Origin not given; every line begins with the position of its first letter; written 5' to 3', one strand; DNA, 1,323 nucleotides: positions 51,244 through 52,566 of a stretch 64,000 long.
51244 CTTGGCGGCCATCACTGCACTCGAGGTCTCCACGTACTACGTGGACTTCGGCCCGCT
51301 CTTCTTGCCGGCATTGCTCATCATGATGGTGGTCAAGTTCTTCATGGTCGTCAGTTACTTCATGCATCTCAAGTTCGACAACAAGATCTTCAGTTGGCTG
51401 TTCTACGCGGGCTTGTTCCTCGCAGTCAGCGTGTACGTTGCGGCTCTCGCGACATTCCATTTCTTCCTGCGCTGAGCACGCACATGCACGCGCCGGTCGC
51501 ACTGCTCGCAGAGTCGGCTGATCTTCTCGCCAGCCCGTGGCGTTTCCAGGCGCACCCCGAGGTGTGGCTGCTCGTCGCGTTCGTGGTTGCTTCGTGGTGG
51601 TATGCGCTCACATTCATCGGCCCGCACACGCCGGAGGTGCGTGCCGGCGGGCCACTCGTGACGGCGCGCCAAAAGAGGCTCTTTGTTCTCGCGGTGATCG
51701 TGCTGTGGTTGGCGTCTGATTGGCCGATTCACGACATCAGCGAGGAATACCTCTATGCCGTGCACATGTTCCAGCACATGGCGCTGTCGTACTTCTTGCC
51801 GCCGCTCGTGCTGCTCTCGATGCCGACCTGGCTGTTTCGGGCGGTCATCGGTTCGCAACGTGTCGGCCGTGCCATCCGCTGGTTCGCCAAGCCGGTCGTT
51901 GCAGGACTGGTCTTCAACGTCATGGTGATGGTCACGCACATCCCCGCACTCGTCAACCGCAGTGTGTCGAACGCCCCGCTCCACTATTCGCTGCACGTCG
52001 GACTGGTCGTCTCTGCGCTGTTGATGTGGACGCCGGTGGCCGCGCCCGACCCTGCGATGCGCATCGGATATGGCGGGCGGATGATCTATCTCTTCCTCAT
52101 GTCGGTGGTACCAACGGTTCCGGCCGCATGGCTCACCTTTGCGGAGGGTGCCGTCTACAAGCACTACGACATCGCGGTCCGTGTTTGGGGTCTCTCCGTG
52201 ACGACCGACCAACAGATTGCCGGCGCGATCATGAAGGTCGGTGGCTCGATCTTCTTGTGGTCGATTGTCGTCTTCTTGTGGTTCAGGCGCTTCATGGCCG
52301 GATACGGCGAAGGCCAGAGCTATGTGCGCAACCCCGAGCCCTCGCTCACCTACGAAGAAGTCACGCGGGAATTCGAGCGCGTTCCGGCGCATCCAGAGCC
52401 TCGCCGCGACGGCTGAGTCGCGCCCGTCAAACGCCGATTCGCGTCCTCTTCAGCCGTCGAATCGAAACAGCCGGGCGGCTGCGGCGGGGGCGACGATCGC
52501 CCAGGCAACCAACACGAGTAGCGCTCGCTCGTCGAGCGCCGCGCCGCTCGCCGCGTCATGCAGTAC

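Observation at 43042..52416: Ligand-less shadow copy of a heme-copper oxidase (I-like, III-like, cupredoxin-like tail) wedged between ctaB and a complete caa3 operon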

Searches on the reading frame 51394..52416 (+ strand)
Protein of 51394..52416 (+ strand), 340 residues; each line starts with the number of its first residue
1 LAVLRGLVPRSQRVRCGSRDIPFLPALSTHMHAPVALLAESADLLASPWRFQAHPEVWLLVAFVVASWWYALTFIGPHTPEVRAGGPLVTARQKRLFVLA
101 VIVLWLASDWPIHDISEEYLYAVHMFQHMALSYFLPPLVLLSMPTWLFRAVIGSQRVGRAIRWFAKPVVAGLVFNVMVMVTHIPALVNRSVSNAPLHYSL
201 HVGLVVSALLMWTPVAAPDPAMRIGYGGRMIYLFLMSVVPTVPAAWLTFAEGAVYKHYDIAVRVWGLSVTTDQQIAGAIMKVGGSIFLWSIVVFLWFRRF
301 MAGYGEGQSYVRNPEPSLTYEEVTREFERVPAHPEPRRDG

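Call 3: search_protein_families(library=pfam, max_evalue=1, proteins=[window:51394-52416:+])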
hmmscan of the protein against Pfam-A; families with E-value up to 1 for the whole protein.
window:51394-52416:+ (340 aa): 2 families
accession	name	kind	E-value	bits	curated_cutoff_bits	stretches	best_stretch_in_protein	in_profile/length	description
PF09678.15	Caa3_CtaG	-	2.7e-39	135.4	27.7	1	86-298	14-233/237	Cytochrome c oxidase caa3 assembly factor (Caa3_CtaG)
PF02992.20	Transposase_21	-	0.2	11.3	28.6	0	125-172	51-99/213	Transposase family tnp2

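Call 4: search_protein_families(library=ncbifam, max_evalue=1, proteins=[window:51394-52416:+])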
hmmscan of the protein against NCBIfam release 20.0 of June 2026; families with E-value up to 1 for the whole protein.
window:51394-52416:+ (340 aa): 1 family
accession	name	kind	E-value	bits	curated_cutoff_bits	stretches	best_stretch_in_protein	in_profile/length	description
TIGR02737.1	caa3_CtaG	equivalog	1.5e-23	83.8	279.35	1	58-259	16-213/281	cytochrome c oxidase assembly factor CtaG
